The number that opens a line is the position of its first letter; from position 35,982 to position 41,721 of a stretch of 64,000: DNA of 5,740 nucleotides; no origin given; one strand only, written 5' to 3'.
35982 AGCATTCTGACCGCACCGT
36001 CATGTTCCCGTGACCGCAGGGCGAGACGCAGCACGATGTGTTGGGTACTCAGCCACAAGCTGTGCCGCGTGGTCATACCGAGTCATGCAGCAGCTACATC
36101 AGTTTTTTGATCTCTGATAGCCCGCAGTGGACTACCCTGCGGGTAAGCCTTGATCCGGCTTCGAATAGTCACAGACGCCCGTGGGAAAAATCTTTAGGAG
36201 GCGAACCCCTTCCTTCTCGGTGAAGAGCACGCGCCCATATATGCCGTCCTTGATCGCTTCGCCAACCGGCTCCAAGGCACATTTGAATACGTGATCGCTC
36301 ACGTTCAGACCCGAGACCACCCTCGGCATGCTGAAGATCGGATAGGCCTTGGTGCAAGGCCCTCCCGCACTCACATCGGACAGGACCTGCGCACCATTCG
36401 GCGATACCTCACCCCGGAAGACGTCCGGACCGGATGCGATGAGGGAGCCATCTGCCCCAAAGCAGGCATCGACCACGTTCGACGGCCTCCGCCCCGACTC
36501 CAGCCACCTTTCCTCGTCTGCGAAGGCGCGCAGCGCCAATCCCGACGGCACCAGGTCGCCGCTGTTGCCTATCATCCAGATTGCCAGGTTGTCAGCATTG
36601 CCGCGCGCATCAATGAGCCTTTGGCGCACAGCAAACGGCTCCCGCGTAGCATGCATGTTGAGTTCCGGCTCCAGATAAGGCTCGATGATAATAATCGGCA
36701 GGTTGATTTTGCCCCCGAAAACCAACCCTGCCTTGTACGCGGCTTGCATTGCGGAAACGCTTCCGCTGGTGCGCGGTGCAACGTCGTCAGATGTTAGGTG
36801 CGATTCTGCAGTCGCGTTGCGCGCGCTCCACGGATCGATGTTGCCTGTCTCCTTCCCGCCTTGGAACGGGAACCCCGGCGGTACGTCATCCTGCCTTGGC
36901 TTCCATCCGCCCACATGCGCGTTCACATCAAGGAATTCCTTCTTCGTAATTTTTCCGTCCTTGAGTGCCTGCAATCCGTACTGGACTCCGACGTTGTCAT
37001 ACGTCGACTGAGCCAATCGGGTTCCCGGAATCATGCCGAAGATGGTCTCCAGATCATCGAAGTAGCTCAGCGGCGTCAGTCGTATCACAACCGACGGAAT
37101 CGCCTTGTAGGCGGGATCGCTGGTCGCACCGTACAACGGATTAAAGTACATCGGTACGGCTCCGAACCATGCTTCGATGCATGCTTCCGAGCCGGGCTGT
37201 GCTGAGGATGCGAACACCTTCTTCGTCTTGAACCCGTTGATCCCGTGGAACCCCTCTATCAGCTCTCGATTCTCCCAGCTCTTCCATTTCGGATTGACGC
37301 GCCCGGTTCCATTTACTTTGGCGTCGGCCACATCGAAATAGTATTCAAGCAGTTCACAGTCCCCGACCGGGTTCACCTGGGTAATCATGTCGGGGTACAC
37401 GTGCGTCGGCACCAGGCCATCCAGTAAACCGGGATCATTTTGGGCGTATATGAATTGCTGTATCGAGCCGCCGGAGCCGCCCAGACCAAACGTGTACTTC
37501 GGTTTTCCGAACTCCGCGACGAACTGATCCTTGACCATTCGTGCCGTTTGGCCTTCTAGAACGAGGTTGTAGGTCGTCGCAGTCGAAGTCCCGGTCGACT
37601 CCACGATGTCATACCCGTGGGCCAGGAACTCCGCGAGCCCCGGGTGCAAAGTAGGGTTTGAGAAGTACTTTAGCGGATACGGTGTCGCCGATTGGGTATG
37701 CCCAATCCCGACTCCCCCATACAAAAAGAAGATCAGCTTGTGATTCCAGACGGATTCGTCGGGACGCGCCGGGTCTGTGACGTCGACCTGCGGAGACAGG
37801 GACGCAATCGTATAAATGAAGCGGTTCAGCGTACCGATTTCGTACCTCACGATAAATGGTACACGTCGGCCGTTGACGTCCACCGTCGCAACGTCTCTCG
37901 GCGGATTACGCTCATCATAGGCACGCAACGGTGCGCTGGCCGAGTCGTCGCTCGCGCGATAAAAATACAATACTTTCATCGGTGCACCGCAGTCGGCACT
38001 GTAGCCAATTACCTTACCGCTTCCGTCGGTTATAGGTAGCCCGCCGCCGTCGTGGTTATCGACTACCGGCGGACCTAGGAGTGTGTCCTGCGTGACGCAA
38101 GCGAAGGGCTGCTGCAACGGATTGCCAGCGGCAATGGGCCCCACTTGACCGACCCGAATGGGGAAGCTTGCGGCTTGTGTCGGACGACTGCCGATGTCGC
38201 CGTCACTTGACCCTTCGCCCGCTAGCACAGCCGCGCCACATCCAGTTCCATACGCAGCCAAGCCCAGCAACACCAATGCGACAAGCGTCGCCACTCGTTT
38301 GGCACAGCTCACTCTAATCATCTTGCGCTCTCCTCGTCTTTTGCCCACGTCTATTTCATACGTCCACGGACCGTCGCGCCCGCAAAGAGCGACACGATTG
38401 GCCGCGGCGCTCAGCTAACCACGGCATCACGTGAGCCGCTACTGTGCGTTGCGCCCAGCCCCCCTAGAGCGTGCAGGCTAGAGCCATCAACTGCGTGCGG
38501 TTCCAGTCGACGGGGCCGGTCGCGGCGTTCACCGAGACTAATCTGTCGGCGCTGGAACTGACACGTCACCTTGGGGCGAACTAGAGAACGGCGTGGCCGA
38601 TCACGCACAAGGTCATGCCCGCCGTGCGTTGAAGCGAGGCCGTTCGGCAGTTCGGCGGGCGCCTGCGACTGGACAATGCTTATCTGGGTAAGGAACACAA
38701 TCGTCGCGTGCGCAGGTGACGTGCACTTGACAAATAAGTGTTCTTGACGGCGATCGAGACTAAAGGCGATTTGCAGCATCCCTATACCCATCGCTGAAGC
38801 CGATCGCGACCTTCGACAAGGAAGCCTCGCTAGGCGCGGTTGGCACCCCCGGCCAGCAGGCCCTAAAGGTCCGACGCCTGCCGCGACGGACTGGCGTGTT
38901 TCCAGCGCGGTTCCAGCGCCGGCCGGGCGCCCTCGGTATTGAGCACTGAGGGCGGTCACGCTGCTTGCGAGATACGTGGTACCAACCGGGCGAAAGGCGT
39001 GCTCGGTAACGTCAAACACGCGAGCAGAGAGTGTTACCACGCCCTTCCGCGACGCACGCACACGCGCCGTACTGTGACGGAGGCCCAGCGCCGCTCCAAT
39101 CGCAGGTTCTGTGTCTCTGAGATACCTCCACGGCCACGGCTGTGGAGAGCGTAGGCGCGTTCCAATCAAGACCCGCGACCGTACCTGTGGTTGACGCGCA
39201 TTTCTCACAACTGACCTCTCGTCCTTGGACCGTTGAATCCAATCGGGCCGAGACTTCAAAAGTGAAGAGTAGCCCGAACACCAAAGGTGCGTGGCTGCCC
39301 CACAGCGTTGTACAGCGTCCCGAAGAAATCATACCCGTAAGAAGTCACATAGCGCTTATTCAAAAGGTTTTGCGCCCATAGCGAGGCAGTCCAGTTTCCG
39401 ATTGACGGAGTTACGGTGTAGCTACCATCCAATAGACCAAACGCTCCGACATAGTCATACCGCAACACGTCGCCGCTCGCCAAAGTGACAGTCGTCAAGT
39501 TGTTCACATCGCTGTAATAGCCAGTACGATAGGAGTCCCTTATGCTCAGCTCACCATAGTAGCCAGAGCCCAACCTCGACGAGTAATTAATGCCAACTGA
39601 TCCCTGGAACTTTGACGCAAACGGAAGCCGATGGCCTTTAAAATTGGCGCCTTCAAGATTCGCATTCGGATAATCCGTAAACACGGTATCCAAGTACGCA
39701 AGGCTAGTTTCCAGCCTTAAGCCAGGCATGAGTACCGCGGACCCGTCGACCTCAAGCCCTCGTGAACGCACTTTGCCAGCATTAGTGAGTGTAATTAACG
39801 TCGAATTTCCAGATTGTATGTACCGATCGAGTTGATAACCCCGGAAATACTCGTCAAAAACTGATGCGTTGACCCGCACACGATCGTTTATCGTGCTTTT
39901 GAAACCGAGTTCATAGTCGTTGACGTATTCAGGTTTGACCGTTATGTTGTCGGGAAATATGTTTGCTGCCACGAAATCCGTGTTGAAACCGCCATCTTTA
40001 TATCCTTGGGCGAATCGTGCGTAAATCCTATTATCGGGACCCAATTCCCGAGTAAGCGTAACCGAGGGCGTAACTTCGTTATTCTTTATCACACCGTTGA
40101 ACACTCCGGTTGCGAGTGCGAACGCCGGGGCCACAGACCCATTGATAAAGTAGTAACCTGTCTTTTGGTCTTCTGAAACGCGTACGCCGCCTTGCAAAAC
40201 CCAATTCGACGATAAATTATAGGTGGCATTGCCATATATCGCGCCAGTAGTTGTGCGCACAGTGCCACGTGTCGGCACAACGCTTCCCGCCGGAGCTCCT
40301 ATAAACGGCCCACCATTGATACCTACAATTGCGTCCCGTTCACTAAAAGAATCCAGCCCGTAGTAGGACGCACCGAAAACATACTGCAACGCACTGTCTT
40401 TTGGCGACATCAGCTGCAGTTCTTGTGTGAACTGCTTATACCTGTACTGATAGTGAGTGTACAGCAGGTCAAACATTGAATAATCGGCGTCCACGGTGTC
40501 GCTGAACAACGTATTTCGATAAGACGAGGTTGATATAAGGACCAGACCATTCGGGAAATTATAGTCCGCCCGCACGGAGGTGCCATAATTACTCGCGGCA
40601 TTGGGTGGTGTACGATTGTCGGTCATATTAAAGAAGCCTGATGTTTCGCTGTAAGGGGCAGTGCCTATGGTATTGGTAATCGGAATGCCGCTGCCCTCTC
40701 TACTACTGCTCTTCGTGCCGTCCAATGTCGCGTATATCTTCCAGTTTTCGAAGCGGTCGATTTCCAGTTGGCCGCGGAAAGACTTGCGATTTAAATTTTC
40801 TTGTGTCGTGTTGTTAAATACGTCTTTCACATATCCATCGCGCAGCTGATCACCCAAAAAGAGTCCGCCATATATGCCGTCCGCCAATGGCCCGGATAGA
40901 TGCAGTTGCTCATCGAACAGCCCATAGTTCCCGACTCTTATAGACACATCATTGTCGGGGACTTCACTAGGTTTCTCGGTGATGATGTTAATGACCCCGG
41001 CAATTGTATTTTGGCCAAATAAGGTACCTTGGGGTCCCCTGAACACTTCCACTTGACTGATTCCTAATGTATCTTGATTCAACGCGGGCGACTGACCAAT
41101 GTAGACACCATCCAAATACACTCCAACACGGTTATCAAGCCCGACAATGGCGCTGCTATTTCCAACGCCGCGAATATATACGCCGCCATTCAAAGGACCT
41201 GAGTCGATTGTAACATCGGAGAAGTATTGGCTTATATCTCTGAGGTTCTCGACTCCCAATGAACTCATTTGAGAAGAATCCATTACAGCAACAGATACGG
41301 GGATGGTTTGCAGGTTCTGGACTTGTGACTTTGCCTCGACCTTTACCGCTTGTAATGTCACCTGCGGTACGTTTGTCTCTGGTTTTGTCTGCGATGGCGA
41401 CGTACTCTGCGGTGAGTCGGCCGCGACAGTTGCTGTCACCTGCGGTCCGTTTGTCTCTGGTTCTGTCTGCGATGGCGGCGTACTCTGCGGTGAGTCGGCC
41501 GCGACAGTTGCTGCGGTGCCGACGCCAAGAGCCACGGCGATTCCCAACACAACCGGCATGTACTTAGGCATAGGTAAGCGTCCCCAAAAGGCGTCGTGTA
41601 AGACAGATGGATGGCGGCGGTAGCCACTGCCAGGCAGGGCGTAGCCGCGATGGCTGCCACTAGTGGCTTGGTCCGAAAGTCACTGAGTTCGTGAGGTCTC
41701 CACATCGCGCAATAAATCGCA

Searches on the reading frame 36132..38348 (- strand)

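Call 28: search_protein_families(library=pfam, proteins=[window:36132-38348:-], max_evalue=0.0001)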
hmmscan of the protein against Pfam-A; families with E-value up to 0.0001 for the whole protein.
window:36132-38348:- (738 aa): 1 family
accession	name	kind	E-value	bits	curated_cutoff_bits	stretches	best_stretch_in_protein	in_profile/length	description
PF19878.5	DUF6351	-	6.7e-123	412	22.4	1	68-734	90-652/655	Tannase-like family of unknown function (DUF6351)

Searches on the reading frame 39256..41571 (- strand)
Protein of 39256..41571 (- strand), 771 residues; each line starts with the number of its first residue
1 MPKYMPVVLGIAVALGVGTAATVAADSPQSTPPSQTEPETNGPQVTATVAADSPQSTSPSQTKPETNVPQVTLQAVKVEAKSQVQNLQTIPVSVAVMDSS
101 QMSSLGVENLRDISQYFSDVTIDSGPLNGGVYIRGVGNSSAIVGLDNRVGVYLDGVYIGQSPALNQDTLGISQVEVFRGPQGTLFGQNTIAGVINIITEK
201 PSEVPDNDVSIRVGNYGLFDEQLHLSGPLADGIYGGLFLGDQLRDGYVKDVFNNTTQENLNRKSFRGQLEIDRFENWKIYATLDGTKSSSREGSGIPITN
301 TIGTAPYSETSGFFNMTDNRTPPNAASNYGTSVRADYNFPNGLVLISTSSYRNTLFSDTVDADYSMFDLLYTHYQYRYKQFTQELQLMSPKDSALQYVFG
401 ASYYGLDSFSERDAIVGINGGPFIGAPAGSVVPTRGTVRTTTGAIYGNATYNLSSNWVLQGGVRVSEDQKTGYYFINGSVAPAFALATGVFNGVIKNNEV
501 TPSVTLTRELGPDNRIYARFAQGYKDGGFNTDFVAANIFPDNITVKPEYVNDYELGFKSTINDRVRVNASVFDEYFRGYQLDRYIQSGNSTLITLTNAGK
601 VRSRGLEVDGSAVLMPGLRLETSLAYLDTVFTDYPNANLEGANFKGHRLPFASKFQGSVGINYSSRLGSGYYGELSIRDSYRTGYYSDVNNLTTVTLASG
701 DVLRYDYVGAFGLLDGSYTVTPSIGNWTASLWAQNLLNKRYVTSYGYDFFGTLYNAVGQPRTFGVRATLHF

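Call 19: find_encoding_contigs(protein=window:39256-41571:-, flank=10000, max_places=2)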
Protein window:39256-41571:- (771 aa): 4 contigs read that carry it; 2 places shown.
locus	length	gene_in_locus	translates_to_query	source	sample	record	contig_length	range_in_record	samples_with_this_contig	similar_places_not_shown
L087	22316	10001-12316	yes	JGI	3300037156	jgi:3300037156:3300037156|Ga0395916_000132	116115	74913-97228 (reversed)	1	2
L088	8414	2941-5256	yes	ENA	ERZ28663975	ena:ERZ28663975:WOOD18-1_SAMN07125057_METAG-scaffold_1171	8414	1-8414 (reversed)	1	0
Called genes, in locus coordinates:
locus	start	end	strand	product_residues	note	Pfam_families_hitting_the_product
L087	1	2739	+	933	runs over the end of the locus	PF13428:TPR_14 (faint), PF00069:Pkinase, PF01636:APH (faint), PF07714:PK_Tyr_Ser-Thr, PF03109:ABC1 (weak), PF00515:TPR_1 (faint), PF07719:TPR_2 (faint), PF17874:TPR_MalT, +3 more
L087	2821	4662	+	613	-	-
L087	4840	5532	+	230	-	-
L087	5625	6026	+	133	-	-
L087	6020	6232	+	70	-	-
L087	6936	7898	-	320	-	-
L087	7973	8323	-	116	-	-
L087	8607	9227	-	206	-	-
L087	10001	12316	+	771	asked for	PF07715:Plug, PF00593:TonB_dep_Rec_b-barrel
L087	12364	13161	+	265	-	-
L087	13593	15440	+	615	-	PF19878:DUF6351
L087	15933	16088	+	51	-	PF13586:DDE_Tnp_1_2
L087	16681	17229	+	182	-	-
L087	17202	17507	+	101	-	-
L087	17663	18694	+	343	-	PF01040:UbiA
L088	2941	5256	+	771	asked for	PF07715:Plug, PF00593:TonB_dep_Rec_b-barrel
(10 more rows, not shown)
